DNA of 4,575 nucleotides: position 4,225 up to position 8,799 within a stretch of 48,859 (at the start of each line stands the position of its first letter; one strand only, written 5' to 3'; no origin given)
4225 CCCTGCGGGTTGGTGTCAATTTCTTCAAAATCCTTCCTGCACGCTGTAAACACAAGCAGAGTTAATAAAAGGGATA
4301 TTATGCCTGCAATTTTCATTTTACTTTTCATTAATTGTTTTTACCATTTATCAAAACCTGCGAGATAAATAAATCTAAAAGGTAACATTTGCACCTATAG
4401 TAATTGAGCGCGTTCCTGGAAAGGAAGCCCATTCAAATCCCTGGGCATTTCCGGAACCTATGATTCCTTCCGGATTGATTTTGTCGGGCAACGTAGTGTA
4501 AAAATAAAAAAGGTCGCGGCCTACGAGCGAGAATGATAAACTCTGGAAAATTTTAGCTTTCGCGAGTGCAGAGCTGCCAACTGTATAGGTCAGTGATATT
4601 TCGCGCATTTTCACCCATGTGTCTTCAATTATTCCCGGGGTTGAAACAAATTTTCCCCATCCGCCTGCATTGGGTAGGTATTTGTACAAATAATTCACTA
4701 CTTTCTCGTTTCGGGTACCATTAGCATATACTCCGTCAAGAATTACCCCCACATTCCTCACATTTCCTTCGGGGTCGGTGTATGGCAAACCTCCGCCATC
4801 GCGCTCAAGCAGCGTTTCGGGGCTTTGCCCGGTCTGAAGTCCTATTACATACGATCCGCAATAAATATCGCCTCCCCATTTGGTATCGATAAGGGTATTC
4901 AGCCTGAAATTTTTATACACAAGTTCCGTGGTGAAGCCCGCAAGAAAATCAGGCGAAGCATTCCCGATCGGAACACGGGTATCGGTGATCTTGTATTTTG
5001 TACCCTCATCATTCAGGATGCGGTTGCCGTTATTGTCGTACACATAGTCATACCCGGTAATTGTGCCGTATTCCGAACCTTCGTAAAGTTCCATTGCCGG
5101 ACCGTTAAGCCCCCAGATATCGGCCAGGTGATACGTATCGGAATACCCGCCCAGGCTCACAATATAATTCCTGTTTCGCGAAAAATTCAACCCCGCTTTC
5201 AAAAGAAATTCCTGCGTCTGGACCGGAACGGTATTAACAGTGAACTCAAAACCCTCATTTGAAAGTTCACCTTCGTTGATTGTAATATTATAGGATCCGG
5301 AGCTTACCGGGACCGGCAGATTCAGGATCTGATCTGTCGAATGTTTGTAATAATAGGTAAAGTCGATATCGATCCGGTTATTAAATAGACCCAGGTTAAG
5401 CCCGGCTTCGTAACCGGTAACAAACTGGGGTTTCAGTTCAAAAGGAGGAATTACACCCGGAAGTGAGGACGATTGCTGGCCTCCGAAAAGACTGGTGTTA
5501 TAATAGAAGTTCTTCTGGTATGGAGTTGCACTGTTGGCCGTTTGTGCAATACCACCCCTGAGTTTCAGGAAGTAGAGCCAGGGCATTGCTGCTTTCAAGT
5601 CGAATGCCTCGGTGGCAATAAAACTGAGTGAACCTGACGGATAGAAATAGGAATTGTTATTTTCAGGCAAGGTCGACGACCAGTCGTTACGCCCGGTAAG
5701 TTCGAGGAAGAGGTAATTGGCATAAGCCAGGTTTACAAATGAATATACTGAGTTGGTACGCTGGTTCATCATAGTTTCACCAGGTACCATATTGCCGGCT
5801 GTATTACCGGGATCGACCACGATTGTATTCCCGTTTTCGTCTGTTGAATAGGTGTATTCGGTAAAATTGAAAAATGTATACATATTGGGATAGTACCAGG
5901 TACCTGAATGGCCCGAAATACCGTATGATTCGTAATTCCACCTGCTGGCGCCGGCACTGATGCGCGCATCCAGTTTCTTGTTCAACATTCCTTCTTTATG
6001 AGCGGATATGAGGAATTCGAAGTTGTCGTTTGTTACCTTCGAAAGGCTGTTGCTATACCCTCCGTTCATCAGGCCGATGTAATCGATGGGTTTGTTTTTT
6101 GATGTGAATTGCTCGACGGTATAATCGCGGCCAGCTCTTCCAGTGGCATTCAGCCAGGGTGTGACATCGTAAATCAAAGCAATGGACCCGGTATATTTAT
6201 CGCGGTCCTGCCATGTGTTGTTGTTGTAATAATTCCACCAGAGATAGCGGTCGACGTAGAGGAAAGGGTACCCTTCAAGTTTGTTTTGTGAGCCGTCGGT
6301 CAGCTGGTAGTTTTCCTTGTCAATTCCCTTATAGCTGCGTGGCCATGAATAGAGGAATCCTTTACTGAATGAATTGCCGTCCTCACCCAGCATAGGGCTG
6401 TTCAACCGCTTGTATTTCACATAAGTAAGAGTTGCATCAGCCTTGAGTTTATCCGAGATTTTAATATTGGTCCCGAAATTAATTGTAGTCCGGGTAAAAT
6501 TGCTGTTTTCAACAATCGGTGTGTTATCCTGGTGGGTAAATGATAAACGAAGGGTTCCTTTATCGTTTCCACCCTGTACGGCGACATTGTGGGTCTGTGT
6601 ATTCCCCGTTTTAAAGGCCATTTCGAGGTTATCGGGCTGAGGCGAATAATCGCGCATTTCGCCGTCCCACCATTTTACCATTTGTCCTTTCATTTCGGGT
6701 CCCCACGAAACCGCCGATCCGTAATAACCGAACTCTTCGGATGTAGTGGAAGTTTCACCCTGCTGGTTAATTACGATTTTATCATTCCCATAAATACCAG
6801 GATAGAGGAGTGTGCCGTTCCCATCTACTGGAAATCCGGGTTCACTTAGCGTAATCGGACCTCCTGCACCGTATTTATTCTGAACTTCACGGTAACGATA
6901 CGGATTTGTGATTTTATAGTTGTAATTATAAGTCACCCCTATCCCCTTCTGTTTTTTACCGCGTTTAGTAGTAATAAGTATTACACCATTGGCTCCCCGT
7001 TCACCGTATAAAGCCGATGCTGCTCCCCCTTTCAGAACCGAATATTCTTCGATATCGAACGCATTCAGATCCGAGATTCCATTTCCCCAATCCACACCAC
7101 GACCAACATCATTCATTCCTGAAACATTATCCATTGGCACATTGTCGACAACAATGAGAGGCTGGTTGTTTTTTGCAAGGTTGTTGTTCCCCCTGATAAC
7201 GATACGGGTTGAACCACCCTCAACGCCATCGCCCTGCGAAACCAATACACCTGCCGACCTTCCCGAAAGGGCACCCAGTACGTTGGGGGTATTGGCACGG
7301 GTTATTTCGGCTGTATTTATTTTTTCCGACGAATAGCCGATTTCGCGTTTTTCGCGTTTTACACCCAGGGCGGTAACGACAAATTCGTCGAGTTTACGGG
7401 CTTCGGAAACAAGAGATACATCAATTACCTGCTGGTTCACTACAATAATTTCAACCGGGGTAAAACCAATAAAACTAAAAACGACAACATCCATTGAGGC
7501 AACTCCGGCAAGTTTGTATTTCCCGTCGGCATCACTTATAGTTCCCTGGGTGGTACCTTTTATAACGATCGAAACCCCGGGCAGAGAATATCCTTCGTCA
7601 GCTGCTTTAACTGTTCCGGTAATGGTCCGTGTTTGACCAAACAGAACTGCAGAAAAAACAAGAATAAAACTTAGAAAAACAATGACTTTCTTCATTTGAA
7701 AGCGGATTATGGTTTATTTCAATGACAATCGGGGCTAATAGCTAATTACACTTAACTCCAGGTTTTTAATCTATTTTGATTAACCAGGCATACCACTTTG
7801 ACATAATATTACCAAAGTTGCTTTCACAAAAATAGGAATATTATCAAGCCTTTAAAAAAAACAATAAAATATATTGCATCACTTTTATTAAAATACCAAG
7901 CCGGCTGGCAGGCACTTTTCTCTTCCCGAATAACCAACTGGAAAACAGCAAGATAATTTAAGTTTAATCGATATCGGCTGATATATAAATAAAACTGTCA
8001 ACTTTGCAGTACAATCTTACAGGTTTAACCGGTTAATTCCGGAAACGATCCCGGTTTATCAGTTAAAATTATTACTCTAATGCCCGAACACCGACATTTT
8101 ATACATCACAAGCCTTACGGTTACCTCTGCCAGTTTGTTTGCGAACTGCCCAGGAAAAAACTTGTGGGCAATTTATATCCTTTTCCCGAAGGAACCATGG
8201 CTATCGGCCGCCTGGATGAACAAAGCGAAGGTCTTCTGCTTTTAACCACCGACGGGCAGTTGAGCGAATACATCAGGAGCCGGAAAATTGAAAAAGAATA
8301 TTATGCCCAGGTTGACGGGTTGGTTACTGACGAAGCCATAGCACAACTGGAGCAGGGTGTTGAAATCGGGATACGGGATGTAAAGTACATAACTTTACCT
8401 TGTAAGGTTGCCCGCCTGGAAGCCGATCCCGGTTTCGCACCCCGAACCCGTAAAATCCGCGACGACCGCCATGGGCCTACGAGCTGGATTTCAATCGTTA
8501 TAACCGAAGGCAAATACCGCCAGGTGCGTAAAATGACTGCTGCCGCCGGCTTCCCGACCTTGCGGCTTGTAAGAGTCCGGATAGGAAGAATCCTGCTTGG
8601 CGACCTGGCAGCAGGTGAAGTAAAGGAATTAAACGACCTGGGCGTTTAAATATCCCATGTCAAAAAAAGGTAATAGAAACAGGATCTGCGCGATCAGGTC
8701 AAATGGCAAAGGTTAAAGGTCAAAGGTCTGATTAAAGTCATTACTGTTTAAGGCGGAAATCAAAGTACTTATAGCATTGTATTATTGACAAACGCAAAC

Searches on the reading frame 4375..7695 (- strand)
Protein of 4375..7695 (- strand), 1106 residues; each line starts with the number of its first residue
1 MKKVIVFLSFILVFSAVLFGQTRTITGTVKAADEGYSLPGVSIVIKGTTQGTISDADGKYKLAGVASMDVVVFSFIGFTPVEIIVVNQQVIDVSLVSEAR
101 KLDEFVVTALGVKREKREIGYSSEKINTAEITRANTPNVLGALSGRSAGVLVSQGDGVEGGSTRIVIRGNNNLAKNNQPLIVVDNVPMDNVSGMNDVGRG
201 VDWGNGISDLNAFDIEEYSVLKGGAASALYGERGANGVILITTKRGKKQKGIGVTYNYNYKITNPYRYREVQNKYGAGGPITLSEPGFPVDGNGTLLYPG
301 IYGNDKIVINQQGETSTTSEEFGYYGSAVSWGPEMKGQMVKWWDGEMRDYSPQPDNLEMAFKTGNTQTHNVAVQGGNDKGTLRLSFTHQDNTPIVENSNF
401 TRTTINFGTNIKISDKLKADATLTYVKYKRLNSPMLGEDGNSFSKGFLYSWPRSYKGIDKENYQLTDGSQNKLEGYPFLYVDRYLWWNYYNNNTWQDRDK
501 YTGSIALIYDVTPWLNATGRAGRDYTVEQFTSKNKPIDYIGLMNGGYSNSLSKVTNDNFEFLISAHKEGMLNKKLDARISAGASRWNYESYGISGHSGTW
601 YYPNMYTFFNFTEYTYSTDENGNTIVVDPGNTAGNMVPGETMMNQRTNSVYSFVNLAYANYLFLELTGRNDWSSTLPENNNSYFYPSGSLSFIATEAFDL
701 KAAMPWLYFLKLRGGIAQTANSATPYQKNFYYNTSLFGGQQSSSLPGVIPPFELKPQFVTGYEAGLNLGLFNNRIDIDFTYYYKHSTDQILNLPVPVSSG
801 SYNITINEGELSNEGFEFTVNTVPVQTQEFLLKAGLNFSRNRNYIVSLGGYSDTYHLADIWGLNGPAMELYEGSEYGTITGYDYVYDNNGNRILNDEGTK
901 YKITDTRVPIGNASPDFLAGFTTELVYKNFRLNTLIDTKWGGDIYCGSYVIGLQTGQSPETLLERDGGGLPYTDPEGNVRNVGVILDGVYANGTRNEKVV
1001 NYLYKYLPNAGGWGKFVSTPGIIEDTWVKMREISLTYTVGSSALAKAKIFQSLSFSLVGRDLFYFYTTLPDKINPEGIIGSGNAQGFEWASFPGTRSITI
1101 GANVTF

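Call 99: search_protein_families(library=pfam, proteins=[window:4375-7695:-], max_evalue=0.00001)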
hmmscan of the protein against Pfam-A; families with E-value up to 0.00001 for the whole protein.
window:4375-7695:- (1106 aa): 3 families
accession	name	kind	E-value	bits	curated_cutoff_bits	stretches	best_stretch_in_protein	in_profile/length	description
PF13715.12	CarbopepD_reg_2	-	5.2e-16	58.9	32.2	1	25-107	1-88/88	CarboxypepD_reg-like domain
PF07715.20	Plug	-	5.1e-14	53.1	23.9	1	116-238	2-107/107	TonB-dependent Receptor Plug Domain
PF13620.12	CarboxypepD_reg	-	3.7e-08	34.1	32.3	1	24-87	1-70/82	Carboxypeptidase regulatory-like domain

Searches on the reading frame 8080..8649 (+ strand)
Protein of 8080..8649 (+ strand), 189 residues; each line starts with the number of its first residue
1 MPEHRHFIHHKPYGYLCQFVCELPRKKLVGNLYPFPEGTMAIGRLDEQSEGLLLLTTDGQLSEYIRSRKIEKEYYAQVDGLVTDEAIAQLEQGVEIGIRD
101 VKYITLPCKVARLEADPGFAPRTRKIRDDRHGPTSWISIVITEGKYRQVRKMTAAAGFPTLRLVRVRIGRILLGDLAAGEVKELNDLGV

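Call 99: search_protein_families(library=pfam, proteins=[window:8080-8649:+], max_evalue=0.00001)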
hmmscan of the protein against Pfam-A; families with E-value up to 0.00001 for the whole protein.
window:8080-8649:+ (189 aa): 1 family
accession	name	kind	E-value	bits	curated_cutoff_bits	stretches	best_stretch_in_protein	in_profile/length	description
PF00849.27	PseudoU_synth_2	-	4.6e-18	66.3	26.8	1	6-155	2-152/152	RNA pseudouridylate synthase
